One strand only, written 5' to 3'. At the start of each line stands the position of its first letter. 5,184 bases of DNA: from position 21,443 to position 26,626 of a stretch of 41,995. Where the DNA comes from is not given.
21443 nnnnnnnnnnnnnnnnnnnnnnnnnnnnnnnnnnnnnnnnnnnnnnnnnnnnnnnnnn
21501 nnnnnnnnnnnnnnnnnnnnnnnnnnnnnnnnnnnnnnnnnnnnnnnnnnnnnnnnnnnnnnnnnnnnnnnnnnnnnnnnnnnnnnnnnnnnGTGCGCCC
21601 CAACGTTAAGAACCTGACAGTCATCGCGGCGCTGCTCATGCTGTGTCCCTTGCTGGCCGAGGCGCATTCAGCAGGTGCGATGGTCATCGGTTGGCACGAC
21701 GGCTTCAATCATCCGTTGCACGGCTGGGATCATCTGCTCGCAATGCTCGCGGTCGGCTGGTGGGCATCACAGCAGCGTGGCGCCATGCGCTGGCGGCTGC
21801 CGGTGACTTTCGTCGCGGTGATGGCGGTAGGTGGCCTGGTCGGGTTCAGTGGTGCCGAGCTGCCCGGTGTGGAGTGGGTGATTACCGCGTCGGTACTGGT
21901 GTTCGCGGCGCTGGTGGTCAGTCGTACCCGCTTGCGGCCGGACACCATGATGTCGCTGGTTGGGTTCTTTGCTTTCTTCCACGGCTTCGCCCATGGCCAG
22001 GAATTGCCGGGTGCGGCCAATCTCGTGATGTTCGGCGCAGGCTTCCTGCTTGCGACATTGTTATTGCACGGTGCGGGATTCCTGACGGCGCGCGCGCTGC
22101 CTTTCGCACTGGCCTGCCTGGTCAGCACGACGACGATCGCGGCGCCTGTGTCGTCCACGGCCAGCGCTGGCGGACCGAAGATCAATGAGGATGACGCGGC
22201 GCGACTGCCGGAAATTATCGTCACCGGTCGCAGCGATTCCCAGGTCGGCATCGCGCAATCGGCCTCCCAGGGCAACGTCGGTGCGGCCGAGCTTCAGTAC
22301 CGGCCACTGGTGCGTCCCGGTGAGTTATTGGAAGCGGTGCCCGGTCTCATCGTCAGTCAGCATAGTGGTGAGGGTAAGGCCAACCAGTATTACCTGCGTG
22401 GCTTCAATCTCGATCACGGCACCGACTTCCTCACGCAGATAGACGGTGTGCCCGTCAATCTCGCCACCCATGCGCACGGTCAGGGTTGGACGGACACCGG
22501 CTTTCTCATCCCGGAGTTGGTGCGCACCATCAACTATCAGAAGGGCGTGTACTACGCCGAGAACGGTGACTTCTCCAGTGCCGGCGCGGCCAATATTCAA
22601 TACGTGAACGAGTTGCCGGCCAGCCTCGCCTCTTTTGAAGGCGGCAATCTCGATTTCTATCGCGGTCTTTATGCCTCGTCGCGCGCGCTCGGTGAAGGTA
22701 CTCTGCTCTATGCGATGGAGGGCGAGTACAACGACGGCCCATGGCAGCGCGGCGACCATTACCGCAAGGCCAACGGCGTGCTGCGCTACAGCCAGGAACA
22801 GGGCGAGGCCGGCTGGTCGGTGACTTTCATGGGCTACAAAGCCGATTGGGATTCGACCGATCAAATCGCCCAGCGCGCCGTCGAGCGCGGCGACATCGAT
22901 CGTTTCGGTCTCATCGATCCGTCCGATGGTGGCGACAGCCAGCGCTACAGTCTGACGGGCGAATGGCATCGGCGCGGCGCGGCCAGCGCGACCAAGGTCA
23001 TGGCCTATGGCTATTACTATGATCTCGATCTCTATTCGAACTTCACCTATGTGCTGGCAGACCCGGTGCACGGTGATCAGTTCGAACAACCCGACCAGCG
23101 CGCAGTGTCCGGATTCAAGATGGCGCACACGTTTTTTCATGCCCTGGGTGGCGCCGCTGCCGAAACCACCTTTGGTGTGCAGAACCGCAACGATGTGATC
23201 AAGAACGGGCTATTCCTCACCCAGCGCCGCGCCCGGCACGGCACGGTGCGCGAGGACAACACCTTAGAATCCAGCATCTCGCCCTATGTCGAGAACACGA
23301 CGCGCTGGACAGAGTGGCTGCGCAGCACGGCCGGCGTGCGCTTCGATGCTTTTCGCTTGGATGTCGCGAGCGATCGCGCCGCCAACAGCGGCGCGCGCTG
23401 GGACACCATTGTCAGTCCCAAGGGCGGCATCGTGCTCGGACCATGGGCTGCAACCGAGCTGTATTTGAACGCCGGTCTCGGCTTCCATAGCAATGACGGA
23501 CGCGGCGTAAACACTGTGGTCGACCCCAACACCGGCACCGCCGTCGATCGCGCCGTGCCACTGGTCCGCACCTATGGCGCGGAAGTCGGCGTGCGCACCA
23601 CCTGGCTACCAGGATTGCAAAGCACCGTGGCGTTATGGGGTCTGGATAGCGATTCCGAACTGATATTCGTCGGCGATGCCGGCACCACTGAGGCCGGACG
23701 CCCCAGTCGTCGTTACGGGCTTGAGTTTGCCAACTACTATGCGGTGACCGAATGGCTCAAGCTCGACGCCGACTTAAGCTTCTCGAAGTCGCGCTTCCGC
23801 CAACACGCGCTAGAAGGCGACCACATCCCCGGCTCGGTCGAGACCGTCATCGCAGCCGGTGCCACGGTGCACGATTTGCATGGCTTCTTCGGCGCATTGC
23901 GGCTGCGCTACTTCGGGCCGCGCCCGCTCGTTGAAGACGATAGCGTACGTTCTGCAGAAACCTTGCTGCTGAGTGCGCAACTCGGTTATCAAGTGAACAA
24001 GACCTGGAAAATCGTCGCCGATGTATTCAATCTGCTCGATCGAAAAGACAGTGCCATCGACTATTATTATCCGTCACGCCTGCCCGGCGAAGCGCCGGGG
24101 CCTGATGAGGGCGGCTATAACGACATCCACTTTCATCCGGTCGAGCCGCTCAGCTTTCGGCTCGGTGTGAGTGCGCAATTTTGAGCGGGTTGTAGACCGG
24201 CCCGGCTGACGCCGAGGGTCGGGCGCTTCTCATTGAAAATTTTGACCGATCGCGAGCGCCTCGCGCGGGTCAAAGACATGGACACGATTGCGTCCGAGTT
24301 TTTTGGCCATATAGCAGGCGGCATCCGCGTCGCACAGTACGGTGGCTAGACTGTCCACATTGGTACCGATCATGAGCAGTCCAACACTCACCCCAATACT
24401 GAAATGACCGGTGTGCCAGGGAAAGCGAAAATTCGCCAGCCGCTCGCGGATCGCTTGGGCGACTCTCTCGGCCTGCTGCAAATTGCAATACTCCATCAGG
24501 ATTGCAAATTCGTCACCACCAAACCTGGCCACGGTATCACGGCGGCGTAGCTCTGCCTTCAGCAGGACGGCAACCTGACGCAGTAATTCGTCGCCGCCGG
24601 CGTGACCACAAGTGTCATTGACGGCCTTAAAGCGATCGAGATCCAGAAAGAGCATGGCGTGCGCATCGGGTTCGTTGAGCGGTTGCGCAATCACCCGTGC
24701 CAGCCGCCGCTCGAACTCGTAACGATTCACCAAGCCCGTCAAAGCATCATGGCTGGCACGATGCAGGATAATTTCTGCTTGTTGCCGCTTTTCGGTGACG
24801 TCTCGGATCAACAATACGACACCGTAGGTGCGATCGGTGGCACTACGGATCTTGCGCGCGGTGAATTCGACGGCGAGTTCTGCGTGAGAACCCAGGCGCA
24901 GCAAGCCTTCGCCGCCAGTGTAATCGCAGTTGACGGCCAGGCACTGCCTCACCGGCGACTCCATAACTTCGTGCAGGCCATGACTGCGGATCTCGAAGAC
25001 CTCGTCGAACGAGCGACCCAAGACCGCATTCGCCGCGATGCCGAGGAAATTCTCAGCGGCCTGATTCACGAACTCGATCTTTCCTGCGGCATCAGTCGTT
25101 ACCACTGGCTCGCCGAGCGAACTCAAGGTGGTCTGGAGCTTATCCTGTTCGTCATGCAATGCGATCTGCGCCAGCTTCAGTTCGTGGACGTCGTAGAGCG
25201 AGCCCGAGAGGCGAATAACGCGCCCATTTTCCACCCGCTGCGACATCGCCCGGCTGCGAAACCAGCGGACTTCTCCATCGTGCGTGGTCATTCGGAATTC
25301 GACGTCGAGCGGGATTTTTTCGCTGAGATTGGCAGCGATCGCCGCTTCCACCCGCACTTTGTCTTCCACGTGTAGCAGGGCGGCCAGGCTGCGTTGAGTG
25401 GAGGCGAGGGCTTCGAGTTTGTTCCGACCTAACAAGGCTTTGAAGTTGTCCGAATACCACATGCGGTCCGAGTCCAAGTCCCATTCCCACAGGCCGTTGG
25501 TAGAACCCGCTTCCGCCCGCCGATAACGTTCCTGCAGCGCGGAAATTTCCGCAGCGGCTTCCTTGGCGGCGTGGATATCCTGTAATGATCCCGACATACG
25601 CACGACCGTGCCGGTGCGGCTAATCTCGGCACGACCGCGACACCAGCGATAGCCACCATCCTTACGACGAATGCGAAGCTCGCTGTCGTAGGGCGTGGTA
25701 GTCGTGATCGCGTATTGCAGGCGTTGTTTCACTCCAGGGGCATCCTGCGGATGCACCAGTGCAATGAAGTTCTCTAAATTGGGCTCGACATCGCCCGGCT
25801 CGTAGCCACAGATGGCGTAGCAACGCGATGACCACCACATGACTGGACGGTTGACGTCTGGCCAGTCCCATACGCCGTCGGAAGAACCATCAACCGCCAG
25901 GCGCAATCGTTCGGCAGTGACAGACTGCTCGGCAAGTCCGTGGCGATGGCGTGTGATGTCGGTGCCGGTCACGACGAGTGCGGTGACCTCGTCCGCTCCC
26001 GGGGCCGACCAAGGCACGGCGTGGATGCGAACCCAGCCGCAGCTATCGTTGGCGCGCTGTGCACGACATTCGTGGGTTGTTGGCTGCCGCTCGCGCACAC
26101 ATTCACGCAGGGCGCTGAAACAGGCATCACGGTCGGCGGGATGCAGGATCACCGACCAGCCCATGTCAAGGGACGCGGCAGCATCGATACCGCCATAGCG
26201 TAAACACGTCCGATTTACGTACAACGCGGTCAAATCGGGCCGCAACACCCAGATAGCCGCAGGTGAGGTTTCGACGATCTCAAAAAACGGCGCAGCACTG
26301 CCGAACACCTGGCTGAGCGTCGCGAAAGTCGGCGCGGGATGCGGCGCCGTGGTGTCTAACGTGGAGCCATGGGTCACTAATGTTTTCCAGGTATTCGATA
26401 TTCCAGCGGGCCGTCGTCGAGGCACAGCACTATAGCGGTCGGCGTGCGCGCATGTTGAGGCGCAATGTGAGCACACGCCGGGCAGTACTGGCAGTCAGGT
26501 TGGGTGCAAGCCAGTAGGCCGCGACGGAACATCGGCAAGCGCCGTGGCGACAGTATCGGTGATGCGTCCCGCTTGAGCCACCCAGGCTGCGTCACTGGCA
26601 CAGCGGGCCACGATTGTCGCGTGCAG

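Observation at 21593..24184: One ORF fuses an inner-membrane HupE/UreJ metal permease to a complete TonB-dependent outer-membrane receptor, joined by an internal signal-peptide-like segment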

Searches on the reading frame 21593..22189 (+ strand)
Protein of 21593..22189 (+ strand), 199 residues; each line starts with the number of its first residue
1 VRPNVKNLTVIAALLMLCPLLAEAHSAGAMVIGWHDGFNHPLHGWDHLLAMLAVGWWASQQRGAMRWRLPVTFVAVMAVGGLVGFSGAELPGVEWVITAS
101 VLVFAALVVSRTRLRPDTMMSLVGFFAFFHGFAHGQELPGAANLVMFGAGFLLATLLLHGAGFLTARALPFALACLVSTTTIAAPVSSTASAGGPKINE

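Call 45: search_protein_representatives(protein=window:21593-22189:+)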
Query: 199 residues. Proteins with E-value up to 0.001 (for the whole library): 4905; up to 1e-10: 2748; up to 1e-30: 106. The best 150 are listed.
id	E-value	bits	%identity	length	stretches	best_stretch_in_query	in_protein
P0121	4.2e-70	251.8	44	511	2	35-182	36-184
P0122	8.3e-59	214.9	54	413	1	6-198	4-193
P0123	6.4e-55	202.2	75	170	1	1-128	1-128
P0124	7.6e-55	202.0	56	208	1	7-185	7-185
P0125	2.2e-51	190.7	55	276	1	14-186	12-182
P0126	1.8e-49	184.4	58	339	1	12-177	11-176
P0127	2.2e-45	171.1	52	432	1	10-179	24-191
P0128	4.7e-45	170.0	50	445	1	29-193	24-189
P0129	8.5e-45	169.2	54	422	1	32-186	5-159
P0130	9.5e-45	169.0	50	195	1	2-165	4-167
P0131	2.1e-44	168.0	50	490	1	16-181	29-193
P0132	2.8e-44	167.5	48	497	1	8-180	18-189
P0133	4.2e-44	166.9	47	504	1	12-197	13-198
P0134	9.3e-44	165.8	51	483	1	32-187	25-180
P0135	1.1e-43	165.6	50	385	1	2-191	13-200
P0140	4.4e-43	163.6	48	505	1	16-192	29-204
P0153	2.1e-42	161.4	53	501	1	30-178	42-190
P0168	3.2e-41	157.5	36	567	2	14-176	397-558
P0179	1.2e-40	155.6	50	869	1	10-184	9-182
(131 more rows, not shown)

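Call 46: search_protein_families(library=pfam, proteins=[P0121, P0122, P0127, P0128, P0131, P0133, P0140, P0153, P0168, P0179], max_evalue=0.001)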
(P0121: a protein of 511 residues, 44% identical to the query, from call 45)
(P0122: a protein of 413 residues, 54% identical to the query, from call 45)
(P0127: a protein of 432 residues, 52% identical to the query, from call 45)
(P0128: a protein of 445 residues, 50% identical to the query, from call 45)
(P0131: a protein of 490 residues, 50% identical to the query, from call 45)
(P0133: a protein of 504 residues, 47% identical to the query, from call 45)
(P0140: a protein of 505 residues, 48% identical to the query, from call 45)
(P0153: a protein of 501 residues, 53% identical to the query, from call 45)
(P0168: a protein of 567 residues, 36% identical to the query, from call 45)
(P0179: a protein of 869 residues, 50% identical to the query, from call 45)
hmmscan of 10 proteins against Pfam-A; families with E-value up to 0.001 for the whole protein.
P0121 (511 aa): 2 families
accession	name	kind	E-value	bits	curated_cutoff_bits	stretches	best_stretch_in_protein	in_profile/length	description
PF04955.18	HupE_UreJ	-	3.7e-85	284.4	23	2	347-503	3-159/179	HupE / UreJ protein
PF13795.12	HupE_UreJ_2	-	2.9e-07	30.7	24.5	2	368-471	4-114/156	HupE / UreJ protein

P0122 (413 aa): 1 family
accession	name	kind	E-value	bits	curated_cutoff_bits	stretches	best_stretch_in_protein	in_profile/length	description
PF04955.18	HupE_UreJ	-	5.9e-52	176.2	23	1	14-169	4-159/179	HupE / UreJ protein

P0127 (432 aa): 2 families
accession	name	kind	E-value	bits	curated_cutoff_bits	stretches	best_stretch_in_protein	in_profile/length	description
PF04955.18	HupE_UreJ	-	1e-41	142.9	23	1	43-183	19-159/179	HupE / UreJ protein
PF13795.12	HupE_UreJ_2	-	0.00025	21.2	24.5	1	48-193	4-152/156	HupE / UreJ protein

P0128 (445 aa): 2 families
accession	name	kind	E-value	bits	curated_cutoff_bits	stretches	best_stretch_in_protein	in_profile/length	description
PF04955.18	HupE_UreJ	-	2.7e-43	148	23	1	26-165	19-158/179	HupE / UreJ protein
PF13795.12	HupE_UreJ_2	-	0.00012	22.2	24.5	1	31-173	4-149/156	HupE / UreJ protein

P0131 (490 aa): 2 families
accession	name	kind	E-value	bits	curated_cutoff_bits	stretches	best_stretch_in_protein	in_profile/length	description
PF04955.18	HupE_UreJ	-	5.9e-43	146.9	23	1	43-181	19-157/179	HupE / UreJ protein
PF13795.12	HupE_UreJ_2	-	0.0002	21.5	24.5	1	47-194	3-153/156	HupE / UreJ protein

P0133 (504 aa): 1 family
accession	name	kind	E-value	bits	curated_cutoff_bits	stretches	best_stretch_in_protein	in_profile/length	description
PF04955.18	HupE_UreJ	-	6.4e-40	137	23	1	33-169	21-157/179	HupE / UreJ protein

P0140 (505 aa): 2 families
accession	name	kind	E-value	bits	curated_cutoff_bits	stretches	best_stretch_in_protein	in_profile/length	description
PF04955.18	HupE_UreJ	-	9.9e-43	146.1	23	1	45-186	21-162/179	HupE / UreJ protein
PF13795.12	HupE_UreJ_2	-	0.0004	20.5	24.5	1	48-194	4-153/156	HupE / UreJ protein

P0153 (501 aa): 2 families
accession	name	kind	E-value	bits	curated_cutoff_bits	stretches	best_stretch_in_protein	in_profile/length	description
PF04955.18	HupE_UreJ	-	1.8e-43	148.6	23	1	44-182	20-158/179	HupE / UreJ protein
PF13795.12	HupE_UreJ_2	-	5.5e-06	26.6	24.5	1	48-194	4-153/156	HupE / UreJ protein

P0168 (567 aa): 1 family
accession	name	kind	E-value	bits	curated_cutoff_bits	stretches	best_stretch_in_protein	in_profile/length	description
PF04955.18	HupE_UreJ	-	9.6e-49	165.7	23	2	398-549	3-155/179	HupE / UreJ protein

P0179 (869 aa): 3 families
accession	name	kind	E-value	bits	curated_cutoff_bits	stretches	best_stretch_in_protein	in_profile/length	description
PF04955.18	HupE_UreJ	-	3.1e-48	164.1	23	1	13-167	2-157/179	HupE / UreJ protein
PF00593.30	TonB_dep_Rec_b-barrel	-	7.6e-22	79.2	27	1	386-825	9-436/436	TonB dependent receptor-like, beta-barrel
PF07715.20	Plug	-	4.3e-15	56.6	23.9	1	223-331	9-107/107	TonB-dependent Receptor Plug Domain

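Call 48: search_protein_families(library=pfam, proteins=[P0122], max_evalue=0.01)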
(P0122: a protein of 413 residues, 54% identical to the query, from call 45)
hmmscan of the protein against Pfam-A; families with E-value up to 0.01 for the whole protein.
P0122 (413 aa): 2 families
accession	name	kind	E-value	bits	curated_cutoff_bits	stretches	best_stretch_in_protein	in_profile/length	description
PF04955.18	HupE_UreJ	-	5.9e-52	176.2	23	1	14-169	4-159/179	HupE / UreJ protein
PF13557.12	Phenol_MetA_deg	-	0.0071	16.8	22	0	196-375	10-207/242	Putative MetA-pathway of phenol degradation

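Call 71: find_homologous_proteins(query=P0122, max_evalue=0.00001)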
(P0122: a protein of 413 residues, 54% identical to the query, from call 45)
Query P0122 (413 aa): 46 proteins with E <= 0.00001 among 8000 candidates.
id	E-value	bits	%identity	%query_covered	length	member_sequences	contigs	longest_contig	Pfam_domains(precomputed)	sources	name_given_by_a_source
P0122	7.9e-278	939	100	100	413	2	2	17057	PF27733.1,PF04955.19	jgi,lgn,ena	-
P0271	1.7e-211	721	75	100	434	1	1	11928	PF27733.1,PF04955.19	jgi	jgi:hydrogenase/urease accessory protein HupE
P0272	2.5e-91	325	58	59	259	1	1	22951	PF27733.1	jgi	jgi:hypothetical protein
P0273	2.6e-84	302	55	58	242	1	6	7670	PF13557.13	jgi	jgi:Putative MetA-pathway of phenol degradation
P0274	9.0e-79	283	36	56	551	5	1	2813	PF04955.19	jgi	jgi:hydrogenase/urease accessory protein HupE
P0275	1.7e-74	269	47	38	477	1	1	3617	PF04955.19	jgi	jgi:hydrogenase/urease accessory protein HupE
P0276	3.6e-65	239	47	59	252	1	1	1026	PF13557.13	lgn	-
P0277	3.9e-64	235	46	56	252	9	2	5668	-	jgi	jgi:hypothetical protein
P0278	6.1e-64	235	63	42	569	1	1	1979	PF04955.19,PF07715.21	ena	-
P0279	2.4e-63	233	59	46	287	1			PF04955.19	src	-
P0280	9.5e-62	227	48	51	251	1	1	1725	PF13557.13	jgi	jgi:hypothetical protein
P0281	1.3e-61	227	45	56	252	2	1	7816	-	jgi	jgi:hypothetical protein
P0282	2.9e-61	226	44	61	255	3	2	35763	PF13557.13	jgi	-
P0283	1.0e-60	224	58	46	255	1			PF04955.19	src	-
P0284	8.9e-59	218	42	61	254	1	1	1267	PF13557.13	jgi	jgi:hypothetical protein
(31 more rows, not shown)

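Call 77: search_solved_structures(query=window:21593-22189:+, max_evalue=1)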
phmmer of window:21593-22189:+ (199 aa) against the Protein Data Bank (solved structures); distinct sequences matched with E-value up to 1: 1.
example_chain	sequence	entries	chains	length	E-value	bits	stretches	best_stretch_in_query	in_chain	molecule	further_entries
1yox_A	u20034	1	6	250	0.036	16.9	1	98-173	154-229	hypothetical protein PA3696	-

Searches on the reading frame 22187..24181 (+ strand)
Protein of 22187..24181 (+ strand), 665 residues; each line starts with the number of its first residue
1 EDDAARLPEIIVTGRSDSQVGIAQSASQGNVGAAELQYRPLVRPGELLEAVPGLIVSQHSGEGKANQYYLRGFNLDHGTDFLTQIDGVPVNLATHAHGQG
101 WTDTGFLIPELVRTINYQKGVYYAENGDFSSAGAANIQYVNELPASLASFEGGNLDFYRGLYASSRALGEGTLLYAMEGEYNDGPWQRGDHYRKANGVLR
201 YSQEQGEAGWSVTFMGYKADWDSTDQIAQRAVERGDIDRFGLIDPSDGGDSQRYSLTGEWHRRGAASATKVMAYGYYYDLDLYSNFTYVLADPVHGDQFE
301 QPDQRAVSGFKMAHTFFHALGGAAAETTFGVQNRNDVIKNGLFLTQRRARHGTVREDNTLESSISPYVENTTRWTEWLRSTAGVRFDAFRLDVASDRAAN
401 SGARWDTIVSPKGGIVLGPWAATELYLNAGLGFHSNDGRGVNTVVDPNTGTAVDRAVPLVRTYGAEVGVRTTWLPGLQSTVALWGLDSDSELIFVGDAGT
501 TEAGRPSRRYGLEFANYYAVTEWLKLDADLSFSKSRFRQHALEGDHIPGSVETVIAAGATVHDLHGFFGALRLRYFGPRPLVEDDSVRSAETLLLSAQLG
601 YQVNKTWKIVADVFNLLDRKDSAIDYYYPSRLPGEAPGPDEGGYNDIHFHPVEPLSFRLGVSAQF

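Call 33: search_solved_structures(query=window:22187-24181:+, max_evalue=0.001)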
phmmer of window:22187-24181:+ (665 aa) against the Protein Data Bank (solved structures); distinct sequences matched with E-value up to 0.001: 0.
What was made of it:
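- Tried and rejected: No useful hit (calls 33, 77).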

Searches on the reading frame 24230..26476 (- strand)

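Call 28: search_protein_families(library=pfam, proteins=[window:24230-26476:-], max_evalue=0.001)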
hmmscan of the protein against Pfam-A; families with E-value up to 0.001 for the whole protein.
window:24230-26476:- (748 aa): 6 families
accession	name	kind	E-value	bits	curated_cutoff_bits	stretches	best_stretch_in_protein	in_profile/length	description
PF08447.18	PAS_3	-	6.6e-48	161.4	25.6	3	213-296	2-87/89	PAS fold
PF00990.26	GGDEF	-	2.1e-41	141.8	23.8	1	574-731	1-161/161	Diguanylate cyclase, GGDEF domain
PF00989.32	PAS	-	5.7e-29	100.9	22.6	2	447-560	3-113/113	PAS fold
PF08448.16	PAS_4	-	4.8e-27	94.8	23.1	3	451-565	1-110/110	PAS fold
PF13426.13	PAS_9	-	7.6e-25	87.6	27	1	456-562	2-103/103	PAS domain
PF13188.13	PAS_8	-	3e-12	46.4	21.8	1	446-498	2-51/65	PAS domain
